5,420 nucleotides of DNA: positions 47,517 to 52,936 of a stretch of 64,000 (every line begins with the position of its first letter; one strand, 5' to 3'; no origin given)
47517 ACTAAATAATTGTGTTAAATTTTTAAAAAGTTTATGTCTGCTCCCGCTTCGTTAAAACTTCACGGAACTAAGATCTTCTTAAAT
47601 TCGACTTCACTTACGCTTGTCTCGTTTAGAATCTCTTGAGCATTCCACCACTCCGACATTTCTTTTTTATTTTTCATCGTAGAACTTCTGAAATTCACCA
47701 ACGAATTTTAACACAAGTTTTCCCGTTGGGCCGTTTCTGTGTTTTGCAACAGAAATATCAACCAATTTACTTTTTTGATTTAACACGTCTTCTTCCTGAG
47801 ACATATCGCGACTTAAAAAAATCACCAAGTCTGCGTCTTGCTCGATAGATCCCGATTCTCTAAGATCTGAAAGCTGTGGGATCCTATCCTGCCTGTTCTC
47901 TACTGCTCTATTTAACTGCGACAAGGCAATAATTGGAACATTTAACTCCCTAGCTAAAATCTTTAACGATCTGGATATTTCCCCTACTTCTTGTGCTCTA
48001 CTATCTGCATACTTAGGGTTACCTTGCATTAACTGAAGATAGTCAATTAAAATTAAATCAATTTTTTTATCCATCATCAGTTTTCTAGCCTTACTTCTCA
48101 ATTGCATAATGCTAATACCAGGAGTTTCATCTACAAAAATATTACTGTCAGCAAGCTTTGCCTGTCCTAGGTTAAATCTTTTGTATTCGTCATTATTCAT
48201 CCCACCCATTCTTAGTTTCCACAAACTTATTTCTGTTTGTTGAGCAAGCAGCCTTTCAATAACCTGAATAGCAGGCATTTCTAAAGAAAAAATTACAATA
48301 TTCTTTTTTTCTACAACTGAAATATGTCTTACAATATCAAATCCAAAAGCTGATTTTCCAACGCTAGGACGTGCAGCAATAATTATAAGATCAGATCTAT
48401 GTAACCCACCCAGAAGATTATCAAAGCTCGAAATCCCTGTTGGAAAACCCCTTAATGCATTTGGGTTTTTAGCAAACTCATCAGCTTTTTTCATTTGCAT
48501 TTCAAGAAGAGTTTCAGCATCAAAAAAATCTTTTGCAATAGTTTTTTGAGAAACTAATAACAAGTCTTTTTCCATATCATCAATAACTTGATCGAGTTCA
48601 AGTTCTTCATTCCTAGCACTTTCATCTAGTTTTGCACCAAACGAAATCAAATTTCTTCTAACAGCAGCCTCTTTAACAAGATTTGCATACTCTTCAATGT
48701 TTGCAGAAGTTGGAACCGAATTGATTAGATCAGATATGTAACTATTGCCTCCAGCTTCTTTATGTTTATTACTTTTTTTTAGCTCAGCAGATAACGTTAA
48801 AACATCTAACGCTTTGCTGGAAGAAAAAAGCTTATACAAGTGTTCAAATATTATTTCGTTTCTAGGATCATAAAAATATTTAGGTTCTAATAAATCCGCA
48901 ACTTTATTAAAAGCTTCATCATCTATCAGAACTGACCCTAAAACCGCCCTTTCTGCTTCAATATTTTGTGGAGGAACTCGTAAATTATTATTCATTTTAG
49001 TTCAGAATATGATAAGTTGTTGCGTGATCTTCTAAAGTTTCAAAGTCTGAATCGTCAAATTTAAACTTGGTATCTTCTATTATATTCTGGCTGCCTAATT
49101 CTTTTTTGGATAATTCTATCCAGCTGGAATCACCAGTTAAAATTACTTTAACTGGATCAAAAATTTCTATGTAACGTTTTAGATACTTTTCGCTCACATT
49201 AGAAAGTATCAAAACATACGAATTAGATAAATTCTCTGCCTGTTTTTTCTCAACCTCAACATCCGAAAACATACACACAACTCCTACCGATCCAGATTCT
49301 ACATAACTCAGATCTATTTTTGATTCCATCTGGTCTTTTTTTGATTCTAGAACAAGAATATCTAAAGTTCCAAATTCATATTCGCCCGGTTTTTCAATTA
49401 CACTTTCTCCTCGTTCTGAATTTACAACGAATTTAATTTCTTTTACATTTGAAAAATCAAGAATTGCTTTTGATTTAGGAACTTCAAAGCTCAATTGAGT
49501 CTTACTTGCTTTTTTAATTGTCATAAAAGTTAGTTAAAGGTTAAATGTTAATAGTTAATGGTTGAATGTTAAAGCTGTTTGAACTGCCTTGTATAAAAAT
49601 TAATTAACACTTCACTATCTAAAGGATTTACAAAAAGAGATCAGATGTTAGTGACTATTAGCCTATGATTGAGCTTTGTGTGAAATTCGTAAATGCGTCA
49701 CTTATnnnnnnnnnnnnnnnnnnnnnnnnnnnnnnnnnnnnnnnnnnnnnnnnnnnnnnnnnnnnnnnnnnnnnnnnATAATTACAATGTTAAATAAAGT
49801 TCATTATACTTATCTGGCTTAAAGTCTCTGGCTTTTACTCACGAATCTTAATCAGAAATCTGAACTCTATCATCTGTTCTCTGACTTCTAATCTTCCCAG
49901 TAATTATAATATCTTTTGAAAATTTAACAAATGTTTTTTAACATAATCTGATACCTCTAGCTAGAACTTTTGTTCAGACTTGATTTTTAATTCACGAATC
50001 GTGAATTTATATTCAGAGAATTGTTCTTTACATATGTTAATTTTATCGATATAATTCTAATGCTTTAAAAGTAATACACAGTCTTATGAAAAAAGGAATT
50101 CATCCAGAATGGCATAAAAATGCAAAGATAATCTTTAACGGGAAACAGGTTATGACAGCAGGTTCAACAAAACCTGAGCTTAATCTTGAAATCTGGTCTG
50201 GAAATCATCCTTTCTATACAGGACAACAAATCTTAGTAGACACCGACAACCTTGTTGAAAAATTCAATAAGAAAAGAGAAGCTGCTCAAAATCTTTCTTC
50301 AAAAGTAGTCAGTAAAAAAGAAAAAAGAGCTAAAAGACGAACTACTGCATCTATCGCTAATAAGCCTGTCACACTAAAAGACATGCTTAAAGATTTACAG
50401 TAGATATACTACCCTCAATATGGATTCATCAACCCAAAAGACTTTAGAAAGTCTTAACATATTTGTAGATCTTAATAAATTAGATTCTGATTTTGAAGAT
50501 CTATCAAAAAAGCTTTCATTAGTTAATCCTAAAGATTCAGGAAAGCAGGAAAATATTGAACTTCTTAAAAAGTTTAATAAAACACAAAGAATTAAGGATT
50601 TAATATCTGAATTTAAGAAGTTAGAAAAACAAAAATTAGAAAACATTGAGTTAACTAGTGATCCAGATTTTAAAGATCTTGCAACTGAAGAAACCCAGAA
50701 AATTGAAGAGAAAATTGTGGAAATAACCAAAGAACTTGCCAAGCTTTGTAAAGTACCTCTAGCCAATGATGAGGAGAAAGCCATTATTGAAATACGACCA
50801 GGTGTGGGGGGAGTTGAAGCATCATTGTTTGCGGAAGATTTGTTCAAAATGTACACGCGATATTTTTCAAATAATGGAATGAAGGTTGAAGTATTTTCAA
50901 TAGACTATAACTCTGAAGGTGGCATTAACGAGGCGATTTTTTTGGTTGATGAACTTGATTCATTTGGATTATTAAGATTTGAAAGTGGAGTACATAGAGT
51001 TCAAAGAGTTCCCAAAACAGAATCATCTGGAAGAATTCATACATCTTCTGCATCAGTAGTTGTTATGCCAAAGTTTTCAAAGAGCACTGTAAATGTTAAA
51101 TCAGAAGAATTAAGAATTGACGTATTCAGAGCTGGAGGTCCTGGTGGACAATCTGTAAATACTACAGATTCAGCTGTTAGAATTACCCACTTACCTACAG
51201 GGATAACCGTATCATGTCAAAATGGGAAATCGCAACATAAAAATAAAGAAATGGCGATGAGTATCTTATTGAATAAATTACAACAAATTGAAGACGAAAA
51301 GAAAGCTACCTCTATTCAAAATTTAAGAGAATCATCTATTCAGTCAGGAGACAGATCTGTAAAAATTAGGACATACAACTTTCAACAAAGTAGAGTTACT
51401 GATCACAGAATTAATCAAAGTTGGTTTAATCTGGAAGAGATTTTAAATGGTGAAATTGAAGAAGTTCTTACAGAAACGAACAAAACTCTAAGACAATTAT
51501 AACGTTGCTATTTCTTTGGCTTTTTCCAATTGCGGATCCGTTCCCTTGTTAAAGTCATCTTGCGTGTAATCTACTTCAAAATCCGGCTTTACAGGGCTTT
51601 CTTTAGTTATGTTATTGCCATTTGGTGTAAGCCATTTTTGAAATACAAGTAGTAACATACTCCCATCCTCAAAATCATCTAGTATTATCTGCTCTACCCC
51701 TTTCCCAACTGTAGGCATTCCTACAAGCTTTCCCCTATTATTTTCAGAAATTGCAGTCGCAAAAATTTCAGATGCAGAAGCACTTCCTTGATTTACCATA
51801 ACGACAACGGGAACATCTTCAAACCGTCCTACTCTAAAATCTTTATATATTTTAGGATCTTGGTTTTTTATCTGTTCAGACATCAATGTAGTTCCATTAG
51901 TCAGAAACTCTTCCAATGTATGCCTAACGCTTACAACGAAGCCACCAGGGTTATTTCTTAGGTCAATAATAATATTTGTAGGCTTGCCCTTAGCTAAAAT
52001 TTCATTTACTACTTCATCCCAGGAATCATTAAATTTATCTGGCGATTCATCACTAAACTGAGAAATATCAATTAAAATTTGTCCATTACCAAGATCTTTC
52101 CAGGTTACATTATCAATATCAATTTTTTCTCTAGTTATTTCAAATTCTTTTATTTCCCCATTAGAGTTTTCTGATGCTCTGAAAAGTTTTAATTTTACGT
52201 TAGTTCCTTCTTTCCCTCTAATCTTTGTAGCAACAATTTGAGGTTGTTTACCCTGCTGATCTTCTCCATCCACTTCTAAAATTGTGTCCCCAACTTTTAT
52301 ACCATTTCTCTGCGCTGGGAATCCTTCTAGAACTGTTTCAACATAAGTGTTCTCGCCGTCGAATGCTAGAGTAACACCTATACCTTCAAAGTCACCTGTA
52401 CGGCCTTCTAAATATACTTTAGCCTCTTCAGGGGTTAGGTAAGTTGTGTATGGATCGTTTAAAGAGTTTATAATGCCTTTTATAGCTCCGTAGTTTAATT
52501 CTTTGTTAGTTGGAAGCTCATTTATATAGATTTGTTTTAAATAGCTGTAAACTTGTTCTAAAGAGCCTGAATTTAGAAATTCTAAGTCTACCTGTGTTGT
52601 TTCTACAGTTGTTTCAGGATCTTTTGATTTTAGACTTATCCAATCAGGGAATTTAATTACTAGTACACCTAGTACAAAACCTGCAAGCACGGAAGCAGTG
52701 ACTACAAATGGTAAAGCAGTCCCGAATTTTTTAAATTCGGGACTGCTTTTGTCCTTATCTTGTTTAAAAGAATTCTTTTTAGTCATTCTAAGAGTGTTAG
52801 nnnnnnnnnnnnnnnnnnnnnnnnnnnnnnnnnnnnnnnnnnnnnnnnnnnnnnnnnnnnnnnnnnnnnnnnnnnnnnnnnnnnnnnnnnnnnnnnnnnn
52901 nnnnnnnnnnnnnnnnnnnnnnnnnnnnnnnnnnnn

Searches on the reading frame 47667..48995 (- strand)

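Call 9: search_protein_families(library=pfam, proteins=[window:47667-48995:-], max_evalue=0.0001)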
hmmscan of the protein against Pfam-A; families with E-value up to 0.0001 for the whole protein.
window:47667-48995:- (442 aa): 3 families
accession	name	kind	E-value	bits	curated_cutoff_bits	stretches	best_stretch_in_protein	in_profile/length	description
PF03796.21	DnaB_C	-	2.7e-95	319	27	1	183-439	1-254/255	DnaB-like helicase C terminal domain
PF00772.26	DnaB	-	6.6e-34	116.5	23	1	8-109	2-103/103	DnaB-like helicase N terminal domain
PF13481.12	AAA_25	-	4.5e-08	33.4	27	1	186-361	17-190/195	AAA domain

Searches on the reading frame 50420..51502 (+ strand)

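Call 10: search_protein_families(library=pfam, proteins=[window:50420-51502:+], max_evalue=0.0001)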
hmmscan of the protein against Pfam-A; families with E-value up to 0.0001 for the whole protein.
window:50420-51502:+ (360 aa): 2 families
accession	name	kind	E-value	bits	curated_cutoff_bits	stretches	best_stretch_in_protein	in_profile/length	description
PF03462.23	PCRF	-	2.6e-51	174.6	24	1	24-213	4-194/194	PCRF domain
PF00472.26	RF-1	-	7.1e-39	132.8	35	1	222-330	3-116/116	RF-1 domain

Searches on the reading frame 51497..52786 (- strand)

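Call 9: search_protein_families(library=pfam, proteins=[window:51497-52786:-], max_evalue=0.0001)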
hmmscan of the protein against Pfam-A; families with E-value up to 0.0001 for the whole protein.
window:51497-52786:- (429 aa): 5 families
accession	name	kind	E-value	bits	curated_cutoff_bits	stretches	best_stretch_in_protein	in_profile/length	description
PF03572.23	Peptidase_S41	-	2.6e-33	115.4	24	1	239-405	5-165/165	Peptidase family S41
PF00595.29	PDZ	-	2.5e-08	34.6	23.2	1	134-200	10-79/81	PDZ domain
PF22694.1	CtpB_N-like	-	4.8e-08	33.8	27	1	73-118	38-82/85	Activating protease CtpB N-terminal domain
PF13180.12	PDZ_2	-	5.7e-08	33.4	27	1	136-213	3-79/80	PDZ domain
PF17820.7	PDZ_6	-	3.1e-07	30.5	27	1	149-201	2-52/54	PDZ domain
